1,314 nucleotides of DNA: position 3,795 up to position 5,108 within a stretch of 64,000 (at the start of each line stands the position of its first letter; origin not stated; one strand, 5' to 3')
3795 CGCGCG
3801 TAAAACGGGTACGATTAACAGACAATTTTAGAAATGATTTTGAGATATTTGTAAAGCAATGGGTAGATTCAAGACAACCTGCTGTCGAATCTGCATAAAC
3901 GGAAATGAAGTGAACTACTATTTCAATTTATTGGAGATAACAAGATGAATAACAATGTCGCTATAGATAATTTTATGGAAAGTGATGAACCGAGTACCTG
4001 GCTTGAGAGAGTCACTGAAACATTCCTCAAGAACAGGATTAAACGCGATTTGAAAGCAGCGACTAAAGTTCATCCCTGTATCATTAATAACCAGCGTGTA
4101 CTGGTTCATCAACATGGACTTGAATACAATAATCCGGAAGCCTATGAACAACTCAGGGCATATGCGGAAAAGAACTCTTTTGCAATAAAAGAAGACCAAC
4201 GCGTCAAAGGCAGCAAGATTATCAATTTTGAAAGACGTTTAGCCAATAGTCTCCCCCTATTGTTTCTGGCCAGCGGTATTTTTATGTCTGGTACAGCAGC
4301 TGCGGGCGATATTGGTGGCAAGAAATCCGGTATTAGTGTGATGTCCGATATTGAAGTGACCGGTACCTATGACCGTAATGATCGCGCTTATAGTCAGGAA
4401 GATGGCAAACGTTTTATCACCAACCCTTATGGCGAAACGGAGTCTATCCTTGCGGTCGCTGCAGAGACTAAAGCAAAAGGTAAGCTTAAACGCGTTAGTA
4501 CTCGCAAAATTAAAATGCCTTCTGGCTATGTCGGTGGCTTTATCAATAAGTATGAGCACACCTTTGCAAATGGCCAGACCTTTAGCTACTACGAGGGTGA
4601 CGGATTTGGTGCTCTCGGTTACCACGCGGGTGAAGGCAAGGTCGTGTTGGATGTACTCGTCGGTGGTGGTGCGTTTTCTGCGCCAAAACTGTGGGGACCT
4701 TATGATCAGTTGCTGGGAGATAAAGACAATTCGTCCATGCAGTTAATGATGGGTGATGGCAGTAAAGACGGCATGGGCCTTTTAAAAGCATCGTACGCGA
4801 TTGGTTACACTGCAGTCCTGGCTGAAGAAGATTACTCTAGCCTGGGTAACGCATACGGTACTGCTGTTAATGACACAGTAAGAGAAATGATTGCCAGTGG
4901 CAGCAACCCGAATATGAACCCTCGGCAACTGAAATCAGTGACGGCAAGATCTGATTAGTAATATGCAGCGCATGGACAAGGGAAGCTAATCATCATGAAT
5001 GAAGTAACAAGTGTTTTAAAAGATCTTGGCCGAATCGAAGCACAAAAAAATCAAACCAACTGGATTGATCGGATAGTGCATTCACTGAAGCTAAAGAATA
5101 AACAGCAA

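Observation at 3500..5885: Unassigned three-gene cluster: small wHTH protein plus tandem paralogous bitopic membrane proteins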

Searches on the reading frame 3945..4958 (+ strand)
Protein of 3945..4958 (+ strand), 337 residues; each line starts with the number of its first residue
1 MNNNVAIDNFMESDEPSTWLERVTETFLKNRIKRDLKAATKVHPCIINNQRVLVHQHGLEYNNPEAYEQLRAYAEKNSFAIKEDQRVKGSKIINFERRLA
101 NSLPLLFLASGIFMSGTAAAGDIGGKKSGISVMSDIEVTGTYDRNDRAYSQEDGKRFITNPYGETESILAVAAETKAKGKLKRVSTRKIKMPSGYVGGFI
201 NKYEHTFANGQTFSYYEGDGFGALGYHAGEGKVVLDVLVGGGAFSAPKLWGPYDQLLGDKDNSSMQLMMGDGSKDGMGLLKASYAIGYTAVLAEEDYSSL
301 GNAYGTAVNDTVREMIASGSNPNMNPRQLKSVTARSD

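Call 4: search_protein_families(library=pfam, proteins=[window:3945-4958:+], max_evalue=1)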
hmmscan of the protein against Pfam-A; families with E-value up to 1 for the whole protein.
window:3945-4958:+ (337 aa): 1 family
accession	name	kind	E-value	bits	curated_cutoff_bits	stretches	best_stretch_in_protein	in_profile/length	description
PF12112.13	DUF3579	-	9.3e-06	26.5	25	1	16-82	19-88/90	Protein of unknown function (DUF3579)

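Call 5: search_protein_families(library=ncbifam, proteins=[window:3945-4958:+], max_evalue=1)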
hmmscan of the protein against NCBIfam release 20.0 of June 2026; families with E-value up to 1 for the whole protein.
window:3945-4958:+ (337 aa): 0 families

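Call 6: search_solved_structures(query=window:3945-4958:+, max_evalue=10, show_alignments=2)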
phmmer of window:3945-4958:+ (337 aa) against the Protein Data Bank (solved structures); distinct sequences matched with E-value up to 10: 1.
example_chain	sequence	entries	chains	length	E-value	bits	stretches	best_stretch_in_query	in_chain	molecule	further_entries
2l9d_A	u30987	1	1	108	0.0012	21.5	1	15-82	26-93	Uncharacterized protein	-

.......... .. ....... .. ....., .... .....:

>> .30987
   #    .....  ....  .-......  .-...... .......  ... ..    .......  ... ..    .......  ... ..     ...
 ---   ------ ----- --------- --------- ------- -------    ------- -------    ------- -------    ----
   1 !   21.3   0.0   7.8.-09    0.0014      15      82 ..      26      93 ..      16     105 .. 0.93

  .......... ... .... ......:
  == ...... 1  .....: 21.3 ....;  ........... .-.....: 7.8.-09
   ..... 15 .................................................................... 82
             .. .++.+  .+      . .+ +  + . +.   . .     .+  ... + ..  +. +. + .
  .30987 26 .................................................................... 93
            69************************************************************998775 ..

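Call 10: find_homologous_proteins(query=window:3945-4958:+, max_evalue=0.001)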
Query window:3945-4958:+ (337 aa): 160 proteins with E <= 0.001 among 3793 candidates; the best 120 are listed.
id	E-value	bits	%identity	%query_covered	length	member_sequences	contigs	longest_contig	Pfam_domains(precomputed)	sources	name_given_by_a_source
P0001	1.1e-221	753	100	100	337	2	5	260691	PF12112.14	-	-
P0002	4.0e-186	636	84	99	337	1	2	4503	PF12112.14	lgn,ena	-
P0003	4.0e-182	623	84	96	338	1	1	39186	PF12112.14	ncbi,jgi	-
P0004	7.9e-182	622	84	96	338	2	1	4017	PF12112.14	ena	-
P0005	4.4e-180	616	84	96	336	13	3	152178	PF12112.14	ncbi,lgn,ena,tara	tara:strand:+ start:9394 stop:10404 length:1011 start_codon:yes stop_codon:yes gene_type:complete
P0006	8.4e-179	612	84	96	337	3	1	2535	PF12112.14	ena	-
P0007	8.3e-178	609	83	96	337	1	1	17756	PF12112.14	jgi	jgi:hypothetical protein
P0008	4.5e-176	603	82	96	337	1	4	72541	PF12112.14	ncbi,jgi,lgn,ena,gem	-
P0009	7.3e-176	602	81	96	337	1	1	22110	PF12112.14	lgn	-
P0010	1.5e-175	601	82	96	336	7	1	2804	-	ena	-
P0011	1.6e-175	601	80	96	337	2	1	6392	PF12112.14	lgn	-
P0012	1.1e-174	598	81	96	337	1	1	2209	-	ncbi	-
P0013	6.1e-174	596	80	96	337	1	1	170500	-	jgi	jgi:hypothetical protein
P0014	1.8e-173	594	80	96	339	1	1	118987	PF12112.14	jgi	jgi:hypothetical protein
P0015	3.0e-173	594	80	99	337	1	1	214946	PF12112.14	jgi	jgi:hypothetical protein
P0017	3.8e-173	593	80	96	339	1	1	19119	PF12112.14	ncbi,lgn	-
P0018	4.8e-173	593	79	96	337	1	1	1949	PF12112.14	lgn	-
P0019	6.2e-173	593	80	96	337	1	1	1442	PF12112.14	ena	-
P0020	1.2e-172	592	79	96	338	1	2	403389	PF12112.14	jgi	jgi:uncharacterized protein DUF3579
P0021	1.3e-172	591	79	96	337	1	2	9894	PF12112.14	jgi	-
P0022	1.6e-172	591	81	96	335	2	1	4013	PF12112.14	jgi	-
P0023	5.6e-172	589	80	96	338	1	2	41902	PF12112.14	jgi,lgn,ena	-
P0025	7.4e-172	589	79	96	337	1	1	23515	PF12112.14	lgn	-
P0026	8.5e-172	589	79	96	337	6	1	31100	PF12112.14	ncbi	-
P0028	3.3e-171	587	79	96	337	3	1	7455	PF12112.14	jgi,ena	-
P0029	5.2e-171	586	79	96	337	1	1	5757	PF12112.14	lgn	-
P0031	6.3e-171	586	78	99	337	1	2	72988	PF12112.14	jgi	jgi:hypothetical protein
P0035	7.9e-170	582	78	98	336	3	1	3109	PF12112.14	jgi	jgi:hypothetical protein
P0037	3.2e-169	580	78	96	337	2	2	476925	PF12112.14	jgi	jgi:hypothetical protein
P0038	6.1e-169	579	78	96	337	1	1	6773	PF12112.14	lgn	-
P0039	5.7e-168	576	76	98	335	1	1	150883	PF12112.14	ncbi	-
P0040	5.9e-168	576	77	96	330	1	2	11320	PF12112.14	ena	-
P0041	8.6e-168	576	78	96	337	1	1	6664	PF12112.14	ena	-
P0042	9.9e-168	575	78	96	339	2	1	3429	PF12112.14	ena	-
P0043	2.6e-167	574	78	96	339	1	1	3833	PF12112.14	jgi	jgi:hypothetical protein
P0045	2.8e-166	571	78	96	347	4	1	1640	PF12112.14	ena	-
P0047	3.4e-164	564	76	96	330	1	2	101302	PF12112.14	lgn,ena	-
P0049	1.1e-163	562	75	96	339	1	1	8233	PF12112.14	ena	-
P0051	2.4e-162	558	77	96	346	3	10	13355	PF12112.14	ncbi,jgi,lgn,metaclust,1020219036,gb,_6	ncbi:MAG: DUF3579 domain-containing protein [Gammaproteobacteria bacterium]|jgi:hypothetical protein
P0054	8.7e-148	510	68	100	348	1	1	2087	PF12112.14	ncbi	-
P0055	1.5e-147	509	70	95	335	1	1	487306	-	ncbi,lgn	-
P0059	1.9e-141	489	67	95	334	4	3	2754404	-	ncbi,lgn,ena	-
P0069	8.9e-105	369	78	65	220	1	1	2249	PF12112.14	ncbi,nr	ncbi:MAG: DUF3579 domain-containing protein, partial [Proteobacteria bacterium]|nr:DUF3579 domain-co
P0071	3.6e-102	360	53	89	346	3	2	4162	PF12112.14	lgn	-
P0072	2.9e-101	357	54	89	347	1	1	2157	PF12112.14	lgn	-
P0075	3.3e-100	354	54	89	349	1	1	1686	PF12112.14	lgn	-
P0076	3.8e-100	353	53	88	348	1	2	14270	PF12112.14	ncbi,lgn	ncbi:MAG: DUF3579 domain-containing protein [Gammaproteobacteria bacterium]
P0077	4.7e-100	353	52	99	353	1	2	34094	PF12112.14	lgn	-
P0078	6.6e-100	353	52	92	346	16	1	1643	PF12112.14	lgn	-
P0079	1.4e-99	352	53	93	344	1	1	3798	PF12112.14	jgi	jgi:hypothetical protein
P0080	6.6e-99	349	54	92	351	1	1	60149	PF12112.14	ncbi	-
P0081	7.8e-99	349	56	90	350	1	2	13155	PF12112.14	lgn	-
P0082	3.6e-98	347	54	88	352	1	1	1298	PF12112.14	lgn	-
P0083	4.7e-98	347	55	85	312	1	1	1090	PF12112.14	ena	-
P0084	2.5e-97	344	53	93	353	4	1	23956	PF12112.14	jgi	-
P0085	8.0e-97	343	53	93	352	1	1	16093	PF12112.14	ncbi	-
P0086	1.3e-95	339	53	92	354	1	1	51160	PF12112.14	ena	-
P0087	3.8e-95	337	50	94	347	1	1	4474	PF12112.14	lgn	-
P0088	1.3e-93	332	53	88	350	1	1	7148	PF12112.14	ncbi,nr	ncbi:MAG: DUF3579 domain-containing protein [Thiotrichales bacterium]|nr:DUF3579 domain-containing p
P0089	1.6e-93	332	47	98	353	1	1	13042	PF12112.14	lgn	-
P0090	5.6e-93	330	51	91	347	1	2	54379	PF12112.14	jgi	-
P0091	1.0e-92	329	51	88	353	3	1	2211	PF12112.14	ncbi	-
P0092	1.8e-91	325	52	87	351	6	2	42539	PF12112.14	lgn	-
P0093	5.0e-90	320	52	88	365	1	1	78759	PF12112.14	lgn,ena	-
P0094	1.0e-89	319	49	95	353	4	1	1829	PF12112.14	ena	-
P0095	2.0e-89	318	50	93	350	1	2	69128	PF12112.14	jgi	jgi:uncharacterized protein DUF3579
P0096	1.4e-88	315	50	93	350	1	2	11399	PF12112.14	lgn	-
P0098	8.2e-88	313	49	94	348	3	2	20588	PF12112.14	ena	-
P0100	3.2e-85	304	48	96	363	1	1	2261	PF12112.14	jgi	-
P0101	4.3e-85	304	73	57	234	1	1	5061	PF12112.14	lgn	-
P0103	3.1e-84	301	51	88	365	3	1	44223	PF12112.14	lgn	-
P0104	7.3e-84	300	46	94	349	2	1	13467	PF12112.14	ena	-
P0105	1.1e-81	293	46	96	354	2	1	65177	PF12112.14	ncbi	-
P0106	4.5e-81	291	46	92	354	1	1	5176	PF12112.14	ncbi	-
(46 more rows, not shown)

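Call 11: find_encoding_contigs(protein=P0059, flank=8000, max_places=3)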
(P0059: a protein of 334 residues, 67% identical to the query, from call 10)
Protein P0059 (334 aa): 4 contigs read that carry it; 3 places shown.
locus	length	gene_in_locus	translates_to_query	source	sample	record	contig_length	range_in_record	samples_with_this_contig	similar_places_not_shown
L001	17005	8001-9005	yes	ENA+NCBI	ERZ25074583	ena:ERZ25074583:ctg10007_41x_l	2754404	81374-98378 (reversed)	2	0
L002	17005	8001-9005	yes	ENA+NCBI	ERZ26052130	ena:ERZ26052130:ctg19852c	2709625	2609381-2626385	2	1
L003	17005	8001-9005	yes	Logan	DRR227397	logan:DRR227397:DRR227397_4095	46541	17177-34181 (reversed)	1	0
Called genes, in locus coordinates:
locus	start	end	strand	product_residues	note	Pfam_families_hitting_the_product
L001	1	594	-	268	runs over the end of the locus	PF09955:DUF2189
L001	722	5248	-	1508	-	PF27051:TamB_N, PF04357:TamB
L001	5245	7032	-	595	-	PF17243:POTRA_TamA_1, PF07244:POTRA (faint), PF01103:Omp85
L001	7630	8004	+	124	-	-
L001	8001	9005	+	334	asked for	-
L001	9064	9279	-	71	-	PF13833:EF-hand_8 (weak), PF13499:EF-hand_7, PF00036:EF-hand_1, PF13405:EF-hand_6, PF13202:EF-hand_5, PF00036:EF-hand_1 (weak)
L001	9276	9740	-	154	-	PF00114:Pilin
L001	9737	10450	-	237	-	PF01243:PNPOx_N, PF13883:CREG_beta-barrel, PF10615:DUF2470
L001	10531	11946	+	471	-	PF04107:GCS2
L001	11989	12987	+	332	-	-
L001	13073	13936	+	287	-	PF00248:Aldo_ket_red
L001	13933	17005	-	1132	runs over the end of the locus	PF00580:UvrD-helicase, PF01443:Viral_helicase1 (faint), PF13245:AAA_19, PF13361:UvrD_C, PF13538:UvrD_C_2 (faint), PF12705:PDDEXK_1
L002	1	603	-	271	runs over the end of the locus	PF09955:DUF2189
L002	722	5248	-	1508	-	PF27051:TamB_N, PF04357:TamB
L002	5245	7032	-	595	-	PF17243:POTRA_TamA_1, PF07244:POTRA (faint), PF01103:Omp85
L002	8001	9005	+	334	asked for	-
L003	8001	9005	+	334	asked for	-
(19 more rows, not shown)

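Call 12: find_encoding_contigs(protein=P0105, flank=8000, max_places=2)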
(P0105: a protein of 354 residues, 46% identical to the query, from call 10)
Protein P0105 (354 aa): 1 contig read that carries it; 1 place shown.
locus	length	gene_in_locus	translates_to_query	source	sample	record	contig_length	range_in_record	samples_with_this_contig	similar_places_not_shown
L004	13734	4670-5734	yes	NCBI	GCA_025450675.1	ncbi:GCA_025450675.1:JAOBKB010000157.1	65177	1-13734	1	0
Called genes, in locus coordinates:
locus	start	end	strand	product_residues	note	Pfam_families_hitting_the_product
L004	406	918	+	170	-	-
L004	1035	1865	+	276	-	PF00581:Rhodanese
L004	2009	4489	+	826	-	PF00092:VWA, PF13519:VWA_2, PF00498:FHA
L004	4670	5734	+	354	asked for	PF12112:DUF3579 (weak)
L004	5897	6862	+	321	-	PF08279:HTH_11, PF03099:BPL_LplA_LipB, PF02237:BPL_C (weak)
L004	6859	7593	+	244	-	PF03309:Pan_kinase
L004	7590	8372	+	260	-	-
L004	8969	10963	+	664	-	PF02743:dCache_1, PF21623:HK_sensor_dom_bact, PF00989:PAS, PF13188:PAS_8 (weak), PF08447:PAS_3, PF08448:PAS_4, PF13426:PAS_9, PF00990:GGDEF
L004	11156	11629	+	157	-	-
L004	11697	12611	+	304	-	PF01145:Band_7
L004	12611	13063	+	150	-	PF01957:NfeD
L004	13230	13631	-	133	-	-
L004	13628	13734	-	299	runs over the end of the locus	PF01040:UbiA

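Call 23: find_related_loci(query=A1, collection=genome_contigs, flank=10000)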
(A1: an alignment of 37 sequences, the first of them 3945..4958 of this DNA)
Query A1 (337 aa) in genome_contigs; peptide patterns used: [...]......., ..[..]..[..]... (x = any residue, [..] = any of these).
200 stretches matched a pattern; 58 encode a relative of the query (tblastn E <= 1e-3); 58 distinct loci.
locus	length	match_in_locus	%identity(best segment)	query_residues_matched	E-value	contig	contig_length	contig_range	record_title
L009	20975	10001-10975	84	1-325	0e+0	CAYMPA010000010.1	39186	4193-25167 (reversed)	MAG TPA_asm: uncultured Enterobacteriaceae bacterium isolate binchicken_co275_158 genome assembly, contig: NODE_1022_len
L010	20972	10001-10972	84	1-325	0e+0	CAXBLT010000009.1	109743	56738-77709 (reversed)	MAG TPA_asm: uncultured Gammaproteobacteria bacterium isolate ERR2762121_binner13_Refined_69 genome assembly, contig: ER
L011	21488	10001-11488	82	1-325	0e+0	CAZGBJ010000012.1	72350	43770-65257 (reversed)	MAG TPA_asm: uncultured Enterobacteriaceae bacterium isolate binchicken_co46_542 genome assembly, contig: NODE_572_lengt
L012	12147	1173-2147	80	1-325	0e+0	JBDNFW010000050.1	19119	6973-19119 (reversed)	MAG: Gammaproteobacteria bacterium isolate concoct.158.ELB k141_967690, whole genome shotgun sequence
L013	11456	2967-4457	80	1-325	0e+0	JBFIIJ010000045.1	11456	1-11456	MAG: Gammaproteobacteria bacterium isolate Mix_sand11.2021.09.Z.47 k141_3233848_length_11456_cov_8.0000, whole genome sh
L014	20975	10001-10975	80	1-325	0e+0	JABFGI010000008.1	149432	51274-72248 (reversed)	MAG: Proteobacteria bacterium isolate PRO17 c_000000000008, whole genome shotgun sequence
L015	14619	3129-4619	79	1-325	2e-180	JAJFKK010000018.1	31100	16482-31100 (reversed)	MAG: Gammaproteobacteria bacterium isolate OFTM102 OFTM102_17, whole genome shotgun sequence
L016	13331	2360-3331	81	1-325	2e-180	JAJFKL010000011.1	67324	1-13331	MAG: Gammaproteobacteria bacterium isolate OFTM147 OFTM147_10, whole genome shotgun sequence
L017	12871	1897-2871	78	1-325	1e-176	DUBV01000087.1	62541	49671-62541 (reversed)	MAG TPA_asm: Thiotrichaceae bacterium isolate UWMA-0311 NODE_731_length_62541_cov_0.619839, whole genome shotgun sequenc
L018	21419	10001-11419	77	1-325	9e-174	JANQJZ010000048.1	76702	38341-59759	MAG: Gammaproteobacteria bacterium isolate PL25a_bin.135 k99_4565979, whole genome shotgun sequence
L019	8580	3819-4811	70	1-325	8e-158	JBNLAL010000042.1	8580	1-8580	MAG: Gammaproteobacteria bacterium isolate C2.bin.53.permissive NODE_42_length_8580_cov_2.771610, whole genome shotgun s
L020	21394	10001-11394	70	1-319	5e-156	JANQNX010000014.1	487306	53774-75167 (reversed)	MAG: Gammaproteobacteria bacterium isolate IP29b_bin.112 k99_2625888, whole genome shotgun sequence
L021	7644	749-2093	70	12-325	6e-153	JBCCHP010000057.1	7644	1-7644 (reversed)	MAG: Pseudomonadota bacterium isolate P01_B01_bin.7 k141_2089503_length_7644_cov_39.5431, whole genome shotgun sequence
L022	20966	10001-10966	67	1-317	5e-150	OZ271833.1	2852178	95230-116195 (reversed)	MAG: Gammaproteobacteria bacterium isolate 2a44d175-53db-4dc9-9779-4eb4755af345 genome assembly, chromosome: 1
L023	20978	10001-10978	67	1-321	9e-150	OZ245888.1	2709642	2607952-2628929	MAG: Gammaproteobacteria bacterium isolate 350a5f61-b8f1-454f-ad59-faebc42396dc genome assembly, chromosome: 1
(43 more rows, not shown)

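Call 26: predict_structure(alignment_id=A1)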
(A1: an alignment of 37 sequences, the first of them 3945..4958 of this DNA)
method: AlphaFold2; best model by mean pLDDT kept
length: 337 residues; sequences in the alignment: 37
mean_pLDDT: 49.4   pTM: 0.39
mean pLDDT of the five models: 49.4, 49.3, 48.3, 47.4, 45.7
residues with pLDDT >= 90: 0; 70-90: 63; 50-70: 77; < 50: 197
segments of 3 or more residues with pLDDT < 50: 1-40, 89-163, 187-195, 240-296, 322-337
pLDDT, mean of each block of 10 residues (from residue 1): 31 42 43 37 57 70 73 72 62 41 46 39 37 33 35 35 55 76 59 53 82 70 64 56 31 30 35 34 27 48 64 67 37 32
secondary structure, 60 per line:
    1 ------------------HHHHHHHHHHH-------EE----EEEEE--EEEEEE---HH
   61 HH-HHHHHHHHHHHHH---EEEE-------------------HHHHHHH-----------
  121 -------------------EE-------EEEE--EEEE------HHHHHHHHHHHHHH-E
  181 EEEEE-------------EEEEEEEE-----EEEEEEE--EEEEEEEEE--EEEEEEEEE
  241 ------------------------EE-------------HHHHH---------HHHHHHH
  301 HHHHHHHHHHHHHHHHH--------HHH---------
elements in order: H19-29 E43-47 E50-55 H59-62 H64-76 E80-83 H103-109 E149-152 E155-158 H165-178 E180-185 E199-206 E212-218 E221-229 E232-240 H280-284 H294-317

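Call 31: fold_search(model_id=the predicted structure, library=pdb)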
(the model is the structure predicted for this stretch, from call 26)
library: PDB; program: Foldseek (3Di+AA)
matches with E <= 10: 231; with E <= 0.001: 0
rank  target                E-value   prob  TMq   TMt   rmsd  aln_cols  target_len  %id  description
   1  6y0g_SH               5.4e-01  0.25  0.12  0.19  14.3       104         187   12  Structure of human ribosome in classical-PRE state (released 2020-04-15)
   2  9y4h_AH               8.1e-01  0.16  0.10  0.17  12.3        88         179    8  Structure of guinea pig ribosome with P/E-tRNA and mRNA (released 2026-02-18)
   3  5xyi_H                1.0e+00  0.10  0.12  0.22  22.2       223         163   10  Small subunit of Trichomonas vaginalis ribosome (released 2017-08-30)
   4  8fvy_H                1.1e+00  0.28  0.12  0.21  12.3        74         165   18  40S subunit of the Giardia lamblia 80S ribosome (released 2024-01-24)
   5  7r4x_H                1.1e+00  0.15  0.10  0.16  12.8        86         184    9  Cryo-EM reconstruction of the human 40S ribosomal subunit - Full map (released 2023-02-22)
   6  3rf0_B                1.1e+00  0.25  0.12  0.19  13.0        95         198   14  Crystal Structure of Exopolyphosphatase from Yersinia pestis (released 2011-04-27)
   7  6xa1_SH               1.1e+00  0.16  0.10  0.16  12.8        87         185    9  Structure of a drug-like compound stalled human translation termination complex (released 2020-10-07)
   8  7tql_H                1.3e+00  0.20  0.12  0.20  13.4       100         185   10  CryoEM structure of the human 40S small ribosomal subunit in complex with translation initiation factors eIF1A and eIF (released 2022-04-27)
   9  9npx_G                1.3e+00  0.13  0.10  0.15  13.0        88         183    9  SARS-CoV-2 nsp1 bound to the Rhinolophus lepidus 40S ribosomal subunit (local refinement of the 40S body) (released 2025-06-11)
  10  4v7e_BH               1.3e+00  0.09  0.10  0.15  16.6       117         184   17  Model of the small subunit RNA based on a 5.5 A cryo-EM map of Triticum aestivum translating 80S ribosome (released 2014-07-09)
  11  6e51                  1.3e+00  0.07  0.10  0.20  15.5       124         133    8  Crystal structure of the apo domain-swapped dimer Q108K:K40L:T51W mutant of human cellular retinol binding protein II (released 2019-10-16)
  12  3rf0_A                1.4e+00  0.25  0.13  0.20  12.7        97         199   13  Crystal Structure of Exopolyphosphatase from Yersinia pestis (released 2011-04-27)
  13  9c3h_SH               1.4e+00  0.11  0.09  0.15  12.4        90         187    9  Structure of the CNOT3-bound human 80S ribosome with tRNA-ARG in the P-site. (released 2024-12-04)
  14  7b3a                  1.5e+00  0.04  0.08  0.10  12.2        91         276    8  Crystal structure of PamZ (released 2021-11-10)
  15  9v24_si               1.6e+00  0.08  0.09  0.19  11.0        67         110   15  Cryo- EM structure of 75S ribosome with A/P- & P/E- tRNAs from Entamoeba histolytica (released 2025-10-15)
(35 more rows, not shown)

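Call 37: find_encoding_contigs(protein=P0020, flank=9000, max_places=1)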
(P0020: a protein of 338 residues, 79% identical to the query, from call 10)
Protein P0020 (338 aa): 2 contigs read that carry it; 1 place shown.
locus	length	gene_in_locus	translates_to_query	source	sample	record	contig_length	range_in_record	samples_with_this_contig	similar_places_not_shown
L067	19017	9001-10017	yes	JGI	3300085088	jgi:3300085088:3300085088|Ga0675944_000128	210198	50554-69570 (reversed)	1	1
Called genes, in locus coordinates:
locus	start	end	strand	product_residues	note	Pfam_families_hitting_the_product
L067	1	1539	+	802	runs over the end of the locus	PF00069:Pkinase, PF07714:PK_Tyr_Ser-Thr, PF08668:HDOD, PF01590:GAF (weak)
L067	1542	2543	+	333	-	PF08668:HDOD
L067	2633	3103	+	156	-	PF01668:SmpB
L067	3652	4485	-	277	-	PF09955:DUF2189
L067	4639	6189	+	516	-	PF00989:PAS, PF13426:PAS_9 (weak), PF08447:PAS_3, PF01590:GAF (weak), PF13185:GAF_2 (weak), PF00990:GGDEF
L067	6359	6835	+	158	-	PF10604:Polyketide_cyc2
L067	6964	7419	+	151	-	-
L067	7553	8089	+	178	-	-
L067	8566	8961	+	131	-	-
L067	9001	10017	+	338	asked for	PF12112:DUF3579 (weak)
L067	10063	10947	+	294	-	-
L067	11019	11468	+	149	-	PF00027:cNMP_binding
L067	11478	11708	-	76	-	PF12763:EH (faint), PF13833:EF-hand_8 (faint), PF13499:EF-hand_7, PF00036:EF-hand_1 (weak), PF13405:EF-hand_6 (weak), PF13202:EF-hand_5 (weak), PF00036:EF-hand_1 (weak)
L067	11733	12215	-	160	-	PF00114:Pilin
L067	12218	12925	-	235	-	PF01243:PNPOx_N, PF13883:CREG_beta-barrel, PF10615:DUF2470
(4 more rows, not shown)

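Call 38: find_encoding_contigs(protein=P0055, flank=9000, max_places=1)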
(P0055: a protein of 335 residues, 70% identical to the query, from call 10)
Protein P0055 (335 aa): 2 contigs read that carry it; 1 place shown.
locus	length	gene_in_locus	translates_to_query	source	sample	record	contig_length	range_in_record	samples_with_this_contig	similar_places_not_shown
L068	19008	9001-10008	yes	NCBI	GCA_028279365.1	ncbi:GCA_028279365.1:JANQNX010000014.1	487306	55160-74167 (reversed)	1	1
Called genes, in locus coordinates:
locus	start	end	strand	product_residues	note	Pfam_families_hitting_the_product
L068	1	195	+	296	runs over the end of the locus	PF00126:HTH_1, PF03466:LysR_substrate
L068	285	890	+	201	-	PF01066:CDP-OH_P_transf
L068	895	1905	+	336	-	PF02558:ApbA, PF08546:ApbA_C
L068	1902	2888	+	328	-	PF01073:3Beta_HSD, PF01370:Epimerase, PF02719:Polysacc_synt_2, PF04321:RmlD_sub_bind (weak), PF05368:NmrA (faint), PF07993:NAD_binding_4 (faint), PF13460:NAD_binding_10, PF16363:GDP_Man_Dehyd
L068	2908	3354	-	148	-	PF09832:DUF2059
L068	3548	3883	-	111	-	PF13442:Cytochrome_CBB3 (weak), PF00034:Cytochrom_C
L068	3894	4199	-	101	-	PF00034:Cytochrom_C, PF13442:Cytochrome_CBB3 (weak)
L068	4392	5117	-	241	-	PF00106:adh_short, PF13561:adh_short_C2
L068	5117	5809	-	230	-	PF01227:GTP_cyclohydroI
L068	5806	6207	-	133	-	PF02152:FolB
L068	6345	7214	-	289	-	PF19795:DUF6279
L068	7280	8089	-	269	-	PF09955:DUF2189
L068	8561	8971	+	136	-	-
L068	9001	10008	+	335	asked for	-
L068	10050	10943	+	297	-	PF20352:DUF6647 (faint)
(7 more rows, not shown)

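Call 40: search_protein_families(library=padloc, proteins=[window:3945-4958:+], max_evalue=1)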
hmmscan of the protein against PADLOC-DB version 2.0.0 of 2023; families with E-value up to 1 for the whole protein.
window:3945-4958:+ (337 aa): 0 families

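Call 41: search_protein_families(library=phrogs, proteins=[window:3945-4958:+], max_evalue=1)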
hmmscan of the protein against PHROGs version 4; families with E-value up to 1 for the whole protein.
window:3945-4958:+ (337 aa): 1 family
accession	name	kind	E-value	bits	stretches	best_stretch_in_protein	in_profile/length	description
phrog_16303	-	unknown function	0.14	13.3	1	141-187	3-47/67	-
